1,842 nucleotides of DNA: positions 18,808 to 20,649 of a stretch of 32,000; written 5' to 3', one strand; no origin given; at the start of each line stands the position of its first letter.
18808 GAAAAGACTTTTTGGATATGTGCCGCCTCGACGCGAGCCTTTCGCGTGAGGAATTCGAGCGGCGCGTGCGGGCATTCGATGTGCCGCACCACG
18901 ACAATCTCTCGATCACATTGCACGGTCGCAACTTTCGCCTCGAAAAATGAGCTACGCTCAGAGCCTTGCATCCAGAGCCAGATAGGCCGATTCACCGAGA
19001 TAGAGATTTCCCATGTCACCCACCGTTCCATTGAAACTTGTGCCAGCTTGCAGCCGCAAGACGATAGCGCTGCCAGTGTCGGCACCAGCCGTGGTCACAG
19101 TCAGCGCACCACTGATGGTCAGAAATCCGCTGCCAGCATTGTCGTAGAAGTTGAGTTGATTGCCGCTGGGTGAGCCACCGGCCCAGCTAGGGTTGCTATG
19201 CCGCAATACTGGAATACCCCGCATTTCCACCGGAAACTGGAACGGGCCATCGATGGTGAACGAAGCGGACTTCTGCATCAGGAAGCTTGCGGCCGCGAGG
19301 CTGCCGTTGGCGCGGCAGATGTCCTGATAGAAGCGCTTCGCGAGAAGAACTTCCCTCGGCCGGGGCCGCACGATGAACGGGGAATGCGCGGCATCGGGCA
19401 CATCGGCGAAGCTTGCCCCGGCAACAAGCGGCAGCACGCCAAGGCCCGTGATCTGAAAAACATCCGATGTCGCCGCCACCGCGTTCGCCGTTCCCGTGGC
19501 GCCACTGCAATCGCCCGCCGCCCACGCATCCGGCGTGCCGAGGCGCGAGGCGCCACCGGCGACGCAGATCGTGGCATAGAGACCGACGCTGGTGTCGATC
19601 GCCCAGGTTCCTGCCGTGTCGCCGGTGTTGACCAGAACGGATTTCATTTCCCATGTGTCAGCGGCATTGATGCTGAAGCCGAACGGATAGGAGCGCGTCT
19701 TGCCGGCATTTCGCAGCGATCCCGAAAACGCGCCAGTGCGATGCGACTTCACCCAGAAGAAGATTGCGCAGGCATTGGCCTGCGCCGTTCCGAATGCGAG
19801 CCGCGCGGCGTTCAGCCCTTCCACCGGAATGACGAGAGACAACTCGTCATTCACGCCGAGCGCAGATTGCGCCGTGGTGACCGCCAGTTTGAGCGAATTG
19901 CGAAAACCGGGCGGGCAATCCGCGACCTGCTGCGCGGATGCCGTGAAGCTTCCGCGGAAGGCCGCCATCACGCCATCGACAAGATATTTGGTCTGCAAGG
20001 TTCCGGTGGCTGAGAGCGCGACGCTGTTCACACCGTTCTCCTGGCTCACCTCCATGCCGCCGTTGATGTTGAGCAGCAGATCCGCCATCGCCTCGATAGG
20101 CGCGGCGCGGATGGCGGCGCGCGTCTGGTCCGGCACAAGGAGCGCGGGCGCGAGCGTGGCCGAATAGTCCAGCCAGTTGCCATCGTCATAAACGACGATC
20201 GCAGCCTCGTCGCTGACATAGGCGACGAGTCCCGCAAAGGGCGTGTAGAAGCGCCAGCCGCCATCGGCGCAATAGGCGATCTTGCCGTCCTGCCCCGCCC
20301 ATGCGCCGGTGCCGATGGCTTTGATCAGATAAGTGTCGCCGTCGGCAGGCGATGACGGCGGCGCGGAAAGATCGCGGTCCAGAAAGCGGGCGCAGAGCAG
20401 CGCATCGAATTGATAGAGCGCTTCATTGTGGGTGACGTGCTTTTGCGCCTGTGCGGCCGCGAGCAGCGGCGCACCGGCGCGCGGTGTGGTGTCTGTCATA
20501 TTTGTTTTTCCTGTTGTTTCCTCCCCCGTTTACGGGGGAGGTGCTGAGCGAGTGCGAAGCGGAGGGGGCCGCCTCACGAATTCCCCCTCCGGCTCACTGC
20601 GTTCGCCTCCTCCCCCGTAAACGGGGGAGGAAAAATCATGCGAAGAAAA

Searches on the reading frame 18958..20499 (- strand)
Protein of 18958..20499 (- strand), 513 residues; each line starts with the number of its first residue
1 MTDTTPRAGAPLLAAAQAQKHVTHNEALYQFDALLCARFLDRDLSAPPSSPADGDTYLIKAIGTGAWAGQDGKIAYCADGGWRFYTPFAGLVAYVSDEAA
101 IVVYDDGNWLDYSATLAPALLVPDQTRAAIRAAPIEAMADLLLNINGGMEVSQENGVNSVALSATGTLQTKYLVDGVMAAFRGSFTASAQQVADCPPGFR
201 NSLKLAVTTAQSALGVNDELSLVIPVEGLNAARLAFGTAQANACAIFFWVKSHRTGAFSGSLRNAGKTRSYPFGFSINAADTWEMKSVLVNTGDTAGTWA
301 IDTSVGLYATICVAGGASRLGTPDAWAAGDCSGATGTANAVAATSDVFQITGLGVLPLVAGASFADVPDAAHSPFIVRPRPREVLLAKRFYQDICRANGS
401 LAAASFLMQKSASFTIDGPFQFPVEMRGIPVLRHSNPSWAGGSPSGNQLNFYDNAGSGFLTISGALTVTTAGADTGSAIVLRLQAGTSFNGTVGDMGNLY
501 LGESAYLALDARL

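Call 11: search_protein_families(library=pfam, proteins=[window:18958-20499:-], max_evalue=0.01)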
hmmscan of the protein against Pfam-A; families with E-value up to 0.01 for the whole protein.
window:18958-20499:- (513 aa): 1 family
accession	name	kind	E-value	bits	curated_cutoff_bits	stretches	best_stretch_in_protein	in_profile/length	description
PF10983.13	DUF2793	-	8.5e-27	93.3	27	1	24-109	1-86/87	Protein of unknown function (DUF2793)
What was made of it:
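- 18958..20499 (-): DUF2793 tail-fibre-like gene downstream of copy A. It shows that A is internal to the transcription unit and not at its end. Pfam DUF2793 (call 11).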

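Call 18: find_encoding_contigs(protein=window:18958-20499:-, flank=10000, max_places=6)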
Protein window:18958-20499:- (513 aa): no gene with exactly this product is on record in the collection.

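Call 97: search_protein_families(library=phrogs, proteins=[window:18958-20499:-], max_evalue=0.001)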
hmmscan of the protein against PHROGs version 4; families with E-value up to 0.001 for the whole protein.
window:18958-20499:- (513 aa): 8 families
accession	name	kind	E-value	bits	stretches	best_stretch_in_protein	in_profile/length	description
phrog_15388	-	unknown function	2.8e-32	113.4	1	3-263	2-250/345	-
phrog_5363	-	unknown function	1.9e-29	104.2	1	2-111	5-115/245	-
phrog_13925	-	unknown function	2.7e-29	103.1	1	4-126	3-122/640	-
phrog_25093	-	unknown function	4.4e-25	89.5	1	4-114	7-117/564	-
phrog_7049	-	tail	1.2e-17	65.2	1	26-117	28-119/246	tail fiber protein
phrog_35360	-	tail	1.1e-08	35.7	1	30-110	32-110/260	tail fiber protein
phrog_21978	-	unknown function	1.6e-07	32.4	1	26-114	27-117/220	-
phrog_35687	-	unknown function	1e-06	28.3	1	177-351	352-530/653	-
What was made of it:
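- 18958..20499 (-): PHROG tail-fibre families (call 97).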
